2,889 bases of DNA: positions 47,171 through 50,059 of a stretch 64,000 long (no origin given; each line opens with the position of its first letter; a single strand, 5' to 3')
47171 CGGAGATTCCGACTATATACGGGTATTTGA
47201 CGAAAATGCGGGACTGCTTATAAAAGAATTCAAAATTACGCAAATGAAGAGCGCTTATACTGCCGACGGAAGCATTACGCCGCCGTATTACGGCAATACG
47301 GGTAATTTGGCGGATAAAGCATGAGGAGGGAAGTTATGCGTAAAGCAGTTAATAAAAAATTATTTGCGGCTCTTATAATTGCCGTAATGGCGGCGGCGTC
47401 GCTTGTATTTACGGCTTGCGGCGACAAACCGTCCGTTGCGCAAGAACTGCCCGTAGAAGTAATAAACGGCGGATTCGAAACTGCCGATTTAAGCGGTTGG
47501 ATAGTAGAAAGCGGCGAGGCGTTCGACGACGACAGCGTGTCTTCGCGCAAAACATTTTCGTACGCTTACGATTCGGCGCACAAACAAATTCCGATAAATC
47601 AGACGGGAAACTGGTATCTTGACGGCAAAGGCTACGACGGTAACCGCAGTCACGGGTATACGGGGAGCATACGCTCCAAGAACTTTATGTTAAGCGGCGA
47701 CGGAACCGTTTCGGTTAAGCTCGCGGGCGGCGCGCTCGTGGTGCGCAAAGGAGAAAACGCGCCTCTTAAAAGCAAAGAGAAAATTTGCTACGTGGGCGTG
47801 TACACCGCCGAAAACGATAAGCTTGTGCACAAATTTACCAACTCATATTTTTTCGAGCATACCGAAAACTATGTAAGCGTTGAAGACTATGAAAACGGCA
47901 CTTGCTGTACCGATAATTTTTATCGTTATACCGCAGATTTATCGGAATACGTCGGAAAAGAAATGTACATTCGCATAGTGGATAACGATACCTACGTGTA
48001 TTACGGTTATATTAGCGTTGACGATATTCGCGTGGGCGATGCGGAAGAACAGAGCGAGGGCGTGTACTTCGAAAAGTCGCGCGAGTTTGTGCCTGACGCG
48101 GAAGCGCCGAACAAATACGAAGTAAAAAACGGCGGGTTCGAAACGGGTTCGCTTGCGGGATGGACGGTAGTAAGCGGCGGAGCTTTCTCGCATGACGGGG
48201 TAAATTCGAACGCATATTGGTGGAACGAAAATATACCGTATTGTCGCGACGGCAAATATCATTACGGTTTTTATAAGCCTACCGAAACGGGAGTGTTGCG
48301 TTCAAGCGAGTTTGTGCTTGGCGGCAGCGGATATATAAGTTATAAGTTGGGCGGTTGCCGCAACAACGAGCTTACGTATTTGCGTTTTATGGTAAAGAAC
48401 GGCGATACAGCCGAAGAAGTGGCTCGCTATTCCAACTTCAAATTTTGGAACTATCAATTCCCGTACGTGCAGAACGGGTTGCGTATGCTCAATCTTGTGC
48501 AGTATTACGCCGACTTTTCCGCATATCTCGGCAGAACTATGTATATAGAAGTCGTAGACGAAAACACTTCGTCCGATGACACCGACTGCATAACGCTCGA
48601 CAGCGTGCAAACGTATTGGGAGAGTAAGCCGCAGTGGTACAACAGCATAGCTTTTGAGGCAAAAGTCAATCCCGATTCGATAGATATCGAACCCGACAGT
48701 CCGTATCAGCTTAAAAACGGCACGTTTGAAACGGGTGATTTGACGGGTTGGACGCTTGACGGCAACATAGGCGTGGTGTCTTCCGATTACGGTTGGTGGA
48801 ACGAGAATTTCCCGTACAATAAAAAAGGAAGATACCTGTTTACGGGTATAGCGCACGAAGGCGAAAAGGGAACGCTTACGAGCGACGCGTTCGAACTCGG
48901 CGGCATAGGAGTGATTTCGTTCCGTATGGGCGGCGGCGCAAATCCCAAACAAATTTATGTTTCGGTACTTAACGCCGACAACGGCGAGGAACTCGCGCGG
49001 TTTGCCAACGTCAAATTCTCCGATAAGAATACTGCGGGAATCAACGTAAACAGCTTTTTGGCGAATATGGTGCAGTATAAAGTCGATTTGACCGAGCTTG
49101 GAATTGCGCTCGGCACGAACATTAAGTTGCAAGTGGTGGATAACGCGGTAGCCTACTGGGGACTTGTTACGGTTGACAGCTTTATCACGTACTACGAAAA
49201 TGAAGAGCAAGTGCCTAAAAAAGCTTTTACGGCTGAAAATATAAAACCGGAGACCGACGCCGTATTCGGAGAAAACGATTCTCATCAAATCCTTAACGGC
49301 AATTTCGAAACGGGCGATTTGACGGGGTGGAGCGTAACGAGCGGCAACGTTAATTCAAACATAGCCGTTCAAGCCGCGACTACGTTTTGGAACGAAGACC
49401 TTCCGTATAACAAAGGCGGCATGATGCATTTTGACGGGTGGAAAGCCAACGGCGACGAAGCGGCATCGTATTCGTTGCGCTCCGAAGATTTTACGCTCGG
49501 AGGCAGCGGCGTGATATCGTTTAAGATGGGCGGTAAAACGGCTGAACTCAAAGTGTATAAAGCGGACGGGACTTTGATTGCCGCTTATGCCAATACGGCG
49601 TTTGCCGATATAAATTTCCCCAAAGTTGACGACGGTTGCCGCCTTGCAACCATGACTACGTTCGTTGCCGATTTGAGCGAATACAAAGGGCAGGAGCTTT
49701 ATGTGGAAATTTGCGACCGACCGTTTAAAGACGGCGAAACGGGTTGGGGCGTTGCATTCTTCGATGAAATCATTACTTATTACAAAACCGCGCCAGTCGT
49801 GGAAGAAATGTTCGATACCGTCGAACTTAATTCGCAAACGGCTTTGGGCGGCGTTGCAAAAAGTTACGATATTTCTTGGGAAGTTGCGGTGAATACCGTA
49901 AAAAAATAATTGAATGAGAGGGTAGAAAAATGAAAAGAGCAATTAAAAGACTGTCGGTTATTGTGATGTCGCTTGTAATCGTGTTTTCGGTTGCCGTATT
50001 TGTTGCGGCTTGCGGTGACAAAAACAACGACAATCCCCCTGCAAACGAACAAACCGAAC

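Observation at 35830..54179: Complete Gram-positive fructan-utilisation locus resembling a Bacteroides PUL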

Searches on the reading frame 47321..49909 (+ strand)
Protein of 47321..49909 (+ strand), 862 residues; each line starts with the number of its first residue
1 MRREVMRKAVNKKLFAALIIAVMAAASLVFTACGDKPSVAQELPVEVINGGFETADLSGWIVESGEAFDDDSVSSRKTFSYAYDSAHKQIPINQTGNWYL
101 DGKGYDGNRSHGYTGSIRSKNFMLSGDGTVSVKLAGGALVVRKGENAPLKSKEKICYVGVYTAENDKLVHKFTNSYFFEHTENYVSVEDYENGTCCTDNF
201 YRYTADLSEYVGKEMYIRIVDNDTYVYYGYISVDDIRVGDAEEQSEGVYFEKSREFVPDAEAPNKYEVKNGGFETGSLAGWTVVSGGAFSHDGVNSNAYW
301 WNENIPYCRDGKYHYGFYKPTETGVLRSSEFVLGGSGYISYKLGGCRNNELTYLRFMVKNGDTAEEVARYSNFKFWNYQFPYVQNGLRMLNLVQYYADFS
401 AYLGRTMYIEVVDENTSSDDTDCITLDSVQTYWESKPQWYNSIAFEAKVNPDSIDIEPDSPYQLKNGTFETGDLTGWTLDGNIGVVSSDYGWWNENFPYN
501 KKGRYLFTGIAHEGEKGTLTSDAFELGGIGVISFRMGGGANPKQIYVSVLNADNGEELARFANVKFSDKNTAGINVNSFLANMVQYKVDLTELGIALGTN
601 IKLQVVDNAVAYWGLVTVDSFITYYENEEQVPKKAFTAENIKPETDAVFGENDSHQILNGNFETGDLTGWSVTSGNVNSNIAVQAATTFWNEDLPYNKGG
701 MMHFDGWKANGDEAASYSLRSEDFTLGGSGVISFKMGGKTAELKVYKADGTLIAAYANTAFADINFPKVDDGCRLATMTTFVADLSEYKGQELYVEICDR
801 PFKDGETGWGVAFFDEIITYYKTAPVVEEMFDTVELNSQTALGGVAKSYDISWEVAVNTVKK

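Call 3: search_protein_families(library=pfam, proteins=[window:47321-49909:+], max_evalue=0.01)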
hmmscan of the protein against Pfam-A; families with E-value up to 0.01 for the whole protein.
window:47321-49909:+ (862 aa): 2 families
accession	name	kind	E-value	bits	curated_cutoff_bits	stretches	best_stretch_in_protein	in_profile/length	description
PF00932.25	LTD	-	1e-06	29.5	34.3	0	24-84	4-70/109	Lamin Tail Domain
PF02018.23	CBM_4_9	-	0.0001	23.1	25.9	0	464-562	4-99/136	Carbohydrate binding domain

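Call 9: search_protein_families(library=ncbifam, proteins=[window:47321-49909:+], max_evalue=0.001)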
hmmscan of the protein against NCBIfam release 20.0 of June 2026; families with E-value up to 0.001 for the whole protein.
window:47321-49909:+ (862 aa): 1 family
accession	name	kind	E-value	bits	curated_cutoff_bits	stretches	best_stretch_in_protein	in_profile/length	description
NF033675.1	NTTRR-F1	subfamily_domain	1.4e-10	41.5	70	0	656-681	5-30/155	NTTRR-F1 domain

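Call 12: search_solved_structures(query=window:47321-49909:+, max_evalue=1)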
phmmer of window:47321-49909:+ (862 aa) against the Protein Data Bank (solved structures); distinct sequences matched with E-value up to 1: 1.
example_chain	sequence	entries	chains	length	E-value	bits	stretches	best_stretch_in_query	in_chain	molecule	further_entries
8xmz_A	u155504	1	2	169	0.069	14.2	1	649-683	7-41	T9SS C-terminal target domain-containing protein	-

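Call 14: find_homologous_proteins(query=window:47321-49909:+, max_evalue=0.001)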
Query window:47321-49909:+ (862 aa): 1013 proteins with E <= 0.001 among 8000 candidates; the best 120 are listed.
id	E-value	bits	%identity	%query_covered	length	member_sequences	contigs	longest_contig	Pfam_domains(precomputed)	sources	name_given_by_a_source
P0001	0.0e+0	1980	100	99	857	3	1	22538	PF00932.26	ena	-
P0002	0.0e+0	1629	81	99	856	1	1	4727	-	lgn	-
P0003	0.0e+0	1607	80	99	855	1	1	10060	-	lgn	-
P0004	0.0e+0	1565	79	99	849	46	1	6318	-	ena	-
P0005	0.0e+0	1540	77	99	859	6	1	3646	-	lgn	-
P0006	0.0e+0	1465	73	99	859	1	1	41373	-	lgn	-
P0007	0.0e+0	1263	65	99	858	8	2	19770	PF02018.24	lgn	-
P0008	0.0e+0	1257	65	99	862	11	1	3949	-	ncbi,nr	ncbi:MAG: hypothetical protein J6K86_01995 [Clostridia bacterium]|nr:hypothetical protein [Clostridi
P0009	0.0e+0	1220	63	99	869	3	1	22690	-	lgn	-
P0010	0.0e+0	1217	63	99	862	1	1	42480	-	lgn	-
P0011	0.0e+0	1212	63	98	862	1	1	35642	-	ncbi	-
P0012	0.0e+0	1212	62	99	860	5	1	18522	-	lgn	-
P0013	0.0e+0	1208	62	99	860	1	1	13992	-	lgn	-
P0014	0.0e+0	1200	61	99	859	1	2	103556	-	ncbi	-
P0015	0.0e+0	1196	62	98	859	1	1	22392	-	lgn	-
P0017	0.0e+0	1178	64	95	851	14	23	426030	-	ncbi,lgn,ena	-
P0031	0.0e+0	1067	46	94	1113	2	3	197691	PF02018.24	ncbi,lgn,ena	-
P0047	2.5e-295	1000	54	94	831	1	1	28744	-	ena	-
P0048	3.6e-295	1000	55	95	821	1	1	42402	-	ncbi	-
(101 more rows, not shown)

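Call 16: find_encoding_contigs(protein=P0001, flank=10000, max_places=3)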
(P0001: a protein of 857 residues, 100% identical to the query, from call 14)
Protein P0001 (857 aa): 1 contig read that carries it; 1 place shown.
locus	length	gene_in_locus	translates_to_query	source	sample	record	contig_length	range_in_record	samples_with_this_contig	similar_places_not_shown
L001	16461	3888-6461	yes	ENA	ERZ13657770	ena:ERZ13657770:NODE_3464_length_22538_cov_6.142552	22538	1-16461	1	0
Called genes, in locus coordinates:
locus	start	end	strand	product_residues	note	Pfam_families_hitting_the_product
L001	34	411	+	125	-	PF00528:BPD_transp_1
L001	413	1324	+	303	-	PF00528:BPD_transp_1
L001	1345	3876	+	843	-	PF13385:Laminin_G_3, PF00251:Glyco_hydro_32N, PF08244:Glyco_hydro_32C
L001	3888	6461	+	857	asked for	PF00932:LTD (faint)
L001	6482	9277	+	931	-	PF02368:Big_2 (faint)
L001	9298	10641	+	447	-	PF00251:Glyco_hydro_32N, PF04616:Glyco_hydro_43 (faint), PF08244:Glyco_hydro_32C (weak)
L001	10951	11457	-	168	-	PF13673:Acetyltransf_10, PF00583:Acetyltransf_1, PF13508:Acetyltransf_7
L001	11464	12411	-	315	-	PF02729:OTCace_N, PF00185:OTCace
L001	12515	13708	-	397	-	PF00202:Aminotran_3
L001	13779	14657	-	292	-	PF00696:AA_kinase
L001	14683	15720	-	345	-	PF01118:Semialdhyde_dh, PF22698:Semialdhyde_dhC_1, PF02774:Semialdhyde_dhC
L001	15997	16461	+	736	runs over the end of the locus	PF09479:Flg_new (weak), PF18998:Flg_new_2, PF07581:Glug (faint)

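Call 17: find_encoding_contigs(protein=P0017, flank=10000, max_places=2)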
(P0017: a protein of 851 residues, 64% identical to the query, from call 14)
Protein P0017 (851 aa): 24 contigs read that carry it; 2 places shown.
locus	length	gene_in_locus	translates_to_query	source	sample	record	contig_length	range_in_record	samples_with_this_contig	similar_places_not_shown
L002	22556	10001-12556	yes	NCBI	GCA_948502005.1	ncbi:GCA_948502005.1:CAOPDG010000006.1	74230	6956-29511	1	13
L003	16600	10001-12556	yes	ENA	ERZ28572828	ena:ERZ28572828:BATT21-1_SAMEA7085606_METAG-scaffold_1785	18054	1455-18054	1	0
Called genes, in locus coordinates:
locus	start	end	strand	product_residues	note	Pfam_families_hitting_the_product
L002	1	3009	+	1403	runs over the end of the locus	PF00251:Glyco_hydro_32N, PF08244:Glyco_hydro_32C, PF06439:3keto-disac_hyd (weak)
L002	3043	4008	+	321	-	PF00356:LacI, PF00532:Peripla_BP_1, PF13407:Peripla_BP_4, PF13377:Peripla_BP_3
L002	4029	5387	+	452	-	PF13416:SBP_bac_8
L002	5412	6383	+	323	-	PF00528:BPD_transp_1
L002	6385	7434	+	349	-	PF00528:BPD_transp_1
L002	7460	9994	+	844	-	PF13385:Laminin_G_3, PF00251:Glyco_hydro_32N, PF08244:Glyco_hydro_32C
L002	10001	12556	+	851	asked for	-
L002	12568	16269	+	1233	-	-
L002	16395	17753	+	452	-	PF00251:Glyco_hydro_32N, PF08244:Glyco_hydro_32C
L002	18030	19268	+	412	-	-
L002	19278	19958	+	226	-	-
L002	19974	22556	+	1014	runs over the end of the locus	PF01915:Glyco_hydro_3_C, PF14310:Fn3-like, PF00933:Glyco_hydro_3 (weak)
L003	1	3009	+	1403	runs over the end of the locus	PF00251:Glyco_hydro_32N, PF08244:Glyco_hydro_32C, PF06439:3keto-disac_hyd (weak)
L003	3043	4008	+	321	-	PF00356:LacI, PF00532:Peripla_BP_1, PF13407:Peripla_BP_4, PF13377:Peripla_BP_3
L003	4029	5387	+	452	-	PF13416:SBP_bac_8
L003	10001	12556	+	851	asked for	-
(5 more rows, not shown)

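Call 18: find_encoding_contigs(protein=P0031, flank=10000, max_places=2)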
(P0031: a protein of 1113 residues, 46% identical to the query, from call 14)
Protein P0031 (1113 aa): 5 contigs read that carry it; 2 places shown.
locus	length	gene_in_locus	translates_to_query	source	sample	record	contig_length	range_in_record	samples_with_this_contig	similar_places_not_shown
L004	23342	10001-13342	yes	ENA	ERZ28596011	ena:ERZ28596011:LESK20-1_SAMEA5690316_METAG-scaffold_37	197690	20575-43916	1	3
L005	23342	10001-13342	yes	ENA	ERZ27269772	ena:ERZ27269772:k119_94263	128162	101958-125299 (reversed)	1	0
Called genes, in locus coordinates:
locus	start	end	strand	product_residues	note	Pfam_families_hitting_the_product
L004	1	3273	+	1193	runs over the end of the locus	PF00251:Glyco_hydro_32N, PF08244:Glyco_hydro_32C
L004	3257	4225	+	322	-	PF00356:LacI, PF00532:Peripla_BP_1, PF13407:Peripla_BP_4, PF13377:Peripla_BP_3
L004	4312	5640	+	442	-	PF01547:SBP_bac_1, PF13416:SBP_bac_8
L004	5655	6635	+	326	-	PF00528:BPD_transp_1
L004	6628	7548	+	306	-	PF00528:BPD_transp_1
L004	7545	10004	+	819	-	PF13385:Laminin_G_3, PF00251:Glyco_hydro_32N, PF08244:Glyco_hydro_32C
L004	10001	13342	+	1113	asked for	PF02018:CBM_4_9 (faint)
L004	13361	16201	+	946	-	PF02368:Big_2 (faint)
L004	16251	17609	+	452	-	PF00251:Glyco_hydro_32N, PF08244:Glyco_hydro_32C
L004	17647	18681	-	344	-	PF00356:LacI (weak), PF13377:Peripla_BP_3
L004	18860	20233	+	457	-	-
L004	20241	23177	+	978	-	PF00251:Glyco_hydro_32N, PF03442:CBM_X2 (faint), PF08244:Glyco_hydro_32C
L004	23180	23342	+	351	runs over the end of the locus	PF00528:BPD_transp_1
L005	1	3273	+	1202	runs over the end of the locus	PF00251:Glyco_hydro_32N, PF08244:Glyco_hydro_32C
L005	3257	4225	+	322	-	PF00356:LacI, PF00532:Peripla_BP_1, PF13407:Peripla_BP_4, PF13377:Peripla_BP_3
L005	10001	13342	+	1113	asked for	PF02018:CBM_4_9 (faint)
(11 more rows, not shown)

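Call 20: find_related_loci(query=A1, collection=genome_contigs, flank=10000)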
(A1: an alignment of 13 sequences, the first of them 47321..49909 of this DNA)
Query A1 (862 aa) in genome_contigs; peptide patterns used: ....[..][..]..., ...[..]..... (x = any residue, [..] = any of these).
157 stretches matched a pattern; 129 encode a relative of the query (tblastn E <= 1e-3); the best 80 are kept; 80 distinct loci.
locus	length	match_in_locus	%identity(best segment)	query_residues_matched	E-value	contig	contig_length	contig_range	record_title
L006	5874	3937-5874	84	1-825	0e+0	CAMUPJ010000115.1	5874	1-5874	MAG TPA_asm: uncultured Clostridia bacterium isolate SRR14038242_bin.9_metawrap_v1.3_MAG genome assembly, contig: NODE.1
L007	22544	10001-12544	61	13-860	0e+0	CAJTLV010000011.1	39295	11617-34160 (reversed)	MAG TPA_asm: uncultured Christensenella sp. isolate MGBC100320 genome assembly, contig: MGBC100320.11, whole genome shot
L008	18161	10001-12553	60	5-860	0e+0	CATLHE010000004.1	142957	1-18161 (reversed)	MAG TPA_asm: uncultured Christensenella sp. isolate MGG03569_1680015404 genome assembly, contig: ERR2844015_268, whole g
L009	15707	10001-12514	59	13-860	0e+0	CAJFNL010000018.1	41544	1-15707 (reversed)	Candidatus Gallimonas intestinalis isolate Chicken_9_mag_69 genome assembly, contig: MAGpy_11413_9_idba_bin_69_fascaffol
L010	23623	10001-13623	59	12-860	0e+0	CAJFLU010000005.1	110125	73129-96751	Candidatus Gallimonas merdigallinarum isolate Chicken_4_mag_20 genome assembly, contig: MAGpy_11413_4_idba_bin_20_fascaf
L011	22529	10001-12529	55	7-860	0e+0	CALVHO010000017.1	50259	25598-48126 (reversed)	MAG: uncultured Clostridia bacterium isolate BRZ_P__bin41 genome assembly, contig: BRZ_P__NODE_875_length_50259_cov_9.65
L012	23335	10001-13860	56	1-829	0e+0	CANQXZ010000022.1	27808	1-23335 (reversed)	MAG: uncultured Clostridia bacterium isolate Lapin-025__bin61 genome assembly, contig: Lapin-025__NODE_1302_length_27808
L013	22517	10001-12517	54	1-829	0e+0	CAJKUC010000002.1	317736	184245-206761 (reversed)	MAG TPA_asm: uncultured Catabacter sp. isolate ERR1600697-bin.3 genome assembly, contig: NODE_15_length_317736_cov_16.73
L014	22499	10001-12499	55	2-829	0e+0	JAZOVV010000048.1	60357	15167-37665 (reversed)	MAG: Eubacteriales bacterium isolate T1900045525_YK20190219.MAGScoT_cleanbin_000018 SGB_7680_k141_1177237, whole genome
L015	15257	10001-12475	54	3-830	0e+0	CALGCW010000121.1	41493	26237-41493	MAG TPA_asm: uncultured Clostridia bacterium isolate SRR6425794_bin.80_CONCOCT_v1.1_MAG genome assembly, contig: ERZ1767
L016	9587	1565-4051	54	6-823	0e+0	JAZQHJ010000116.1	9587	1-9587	MAG: Eubacteriales bacterium isolate T1900044627_TS20190093.MAGScoT_cleanbin_000083 SGB_965_k141_2189052, whole genome s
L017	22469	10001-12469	54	1-829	0e+0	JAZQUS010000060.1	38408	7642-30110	MAG: Eubacteriales bacterium isolate T1900045180_TC20190176.MAGScoT_cleanbin_000012 SGB_5227_k141_3008299, whole genome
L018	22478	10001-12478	54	6-829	0e+0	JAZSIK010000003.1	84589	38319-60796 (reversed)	MAG: Eubacteriales bacterium isolate T1900044572_TS20190038.MAGScoT_cleanbin_000021 SGB_439_k141_1761530, whole genome s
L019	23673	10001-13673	54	12-842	0e+0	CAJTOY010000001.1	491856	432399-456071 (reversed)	MAG TPA_asm: uncultured Christensenella sp. isolate MGBC106726 genome assembly, contig: MGBC106726.1, whole genome shotg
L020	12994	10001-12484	54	2-829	0e+0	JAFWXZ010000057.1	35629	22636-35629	MAG: Clostridia bacterium isolate RGIG6173 Sheep_Rectum-1__c754497, whole genome shotgun sequence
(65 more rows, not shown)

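Call 42: predict_structure(alignment_id=A3)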
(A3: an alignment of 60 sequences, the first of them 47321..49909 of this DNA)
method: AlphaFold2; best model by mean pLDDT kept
length: 862 residues; sequences in the alignment: 60
mean_pLDDT: 86.5   pTM: 0.55
mean pLDDT of the five models: 86.5, 86.1, 85.7, 82.1, 82.0
residues with pLDDT >= 90: 494; 70-90: 287; 50-70: 37; < 50: 44
segments of 3 or more residues with pLDDT < 50: 1-11, 25-41, 376-390
pLDDT, mean of each block of 10 residues (from residue 1): 35 52 47 38 79 92 91 89 81 91 82 87 91 90 81 92 95 81 78 80 94 95 83 91 82 81 93 92 92 80 68 84 92 94 84 90 84 60 41 86 92 83 88 89 75 70 93 96 93 83 90 95 96 94 95 96 89 77 94 96 96 92 87 90 89 95 95 93 91 93 93 90 96 97 97 97 93 95 97 97 87 96 95 96 95 96 69
secondary structure, 60 per line:
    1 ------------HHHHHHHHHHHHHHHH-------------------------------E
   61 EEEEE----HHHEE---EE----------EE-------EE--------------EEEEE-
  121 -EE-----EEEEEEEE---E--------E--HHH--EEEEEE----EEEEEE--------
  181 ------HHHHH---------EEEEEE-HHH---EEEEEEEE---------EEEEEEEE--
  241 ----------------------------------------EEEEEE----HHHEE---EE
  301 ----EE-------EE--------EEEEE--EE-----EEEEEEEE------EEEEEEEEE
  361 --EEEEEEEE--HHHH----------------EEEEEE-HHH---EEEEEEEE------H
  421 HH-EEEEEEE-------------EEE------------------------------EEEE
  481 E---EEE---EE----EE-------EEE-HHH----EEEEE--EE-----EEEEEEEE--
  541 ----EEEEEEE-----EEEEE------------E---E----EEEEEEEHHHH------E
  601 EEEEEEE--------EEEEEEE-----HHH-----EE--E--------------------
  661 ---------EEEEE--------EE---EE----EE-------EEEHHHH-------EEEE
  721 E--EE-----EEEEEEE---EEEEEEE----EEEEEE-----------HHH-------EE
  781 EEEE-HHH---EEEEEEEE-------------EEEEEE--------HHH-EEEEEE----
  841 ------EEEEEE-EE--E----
elements in order (helices of 4 or more, strands of 3 or more residues): H13-28 E60-65 E115-119 E129-136 E157-162 E167-172 H187-191 E201-206 E214-221 E231-238 E281-286 E324-328 E338-345 E352-360 E363-370 H373-376 E393-398 E406-413 E424-430 E444-446 E477-481 E485-487 E506-508 E517-521 E531-538 E545-551 E557-561 E583-589 H590-593 E600-607 E616-622 E670-674 E703-705 H706-709 E717-721 E731-737 E741-747 E752-757 E779-784 E792-799 E813-818 E831-836 E847-852

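Call 45: fold_search(model_id=the predicted structure, library=pdb)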
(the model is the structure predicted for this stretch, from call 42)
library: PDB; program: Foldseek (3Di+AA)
matches with E <= 10: 1373; with E <= 0.001: 79
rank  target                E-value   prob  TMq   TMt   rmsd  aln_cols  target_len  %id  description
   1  5b4x_A                1.5e-17  1.00  0.15  0.17  25.8       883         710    9  Crystal structure of the ApoER2 ectodomain in complex with the Reelin R56 fragment (released 2017-04-26)
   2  5b4x_C                2.2e-16  1.00  0.15  0.18  25.8       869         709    9  Crystal structure of the ApoER2 ectodomain in complex with the Reelin R56 fragment (released 2017-04-26)
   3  3a7q_A                4.6e-16  1.00  0.14  0.17  24.4       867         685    9  Structural basis for specific recognition of reelin by its receptors (released 2010-03-23)
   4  2e26_A                5.7e-16  1.00  0.14  0.16  25.2       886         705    9  Crystal structure of two repeat fragment of reelin (released 2007-05-22)
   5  6a48                  4.9e-13  1.00  0.12  0.15  27.0       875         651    8  Crystal structure of reelin N-terminal region (released 2019-06-19)
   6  5x7o_A                7.0e-12  1.00  0.14  0.11  25.1       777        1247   10  Crystal structure of Paenibacillus sp. 598K alpha-1,6-glucosyltransferase (released 2017-07-26)
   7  4w8j                  4.2e-10  1.00  0.16  0.14  22.8       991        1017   10  Structure of the full-length insecticidal protein Cry1Ac reveals intriguing details of toxin packaging into in vivo form (released 2014-09-17)
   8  9h9a                  1.6e-09  1.00  0.17  0.14  24.9      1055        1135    9  native structure of the full-length pesticidal protein Cry8Ba2, from crystals formed in vivo (form 1) (released 2025-12-03)
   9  6tfj_B                6.0e-09  1.00  0.13  0.14  25.7       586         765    9  Vip3Aa protoxin structure (released 2020-08-12)
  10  2qql_A                6.3e-09  1.00  0.11  0.14  30.0       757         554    9  Neuropilin-2 a1a2b1b2 Domains in Complex with a Semaphorin-Blocking Fab (released 2007-11-20)
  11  8zj4_A                7.0e-09  1.00  0.13  0.17  22.0       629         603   12  trypsinogen-EP-N619A (released 2025-05-21)
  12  8ziy_A                1.8e-08  1.00  0.13  0.18  23.0       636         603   10  trypsinogen-EP-E574A (released 2025-05-21)
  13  4gz9_A                1.8e-08  0.98  0.10  0.13  25.8       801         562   10  Mouse Neuropilin-1, extracellular domains 1-4 (a1a2b1b2) (released 2012-10-17)
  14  6vls_B                4.4e-08  1.00  0.14  0.13  24.5       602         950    9  Structure of C-terminal fragment of Vip3A toxin (released 2020-07-22)
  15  9h99                  6.1e-08  0.99  0.15  0.13  24.2      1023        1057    8  Native structure of the full-length pesticidal protein Cry1Ca18 at pH7, from crystals formed in vivo (released 2025-11-12)
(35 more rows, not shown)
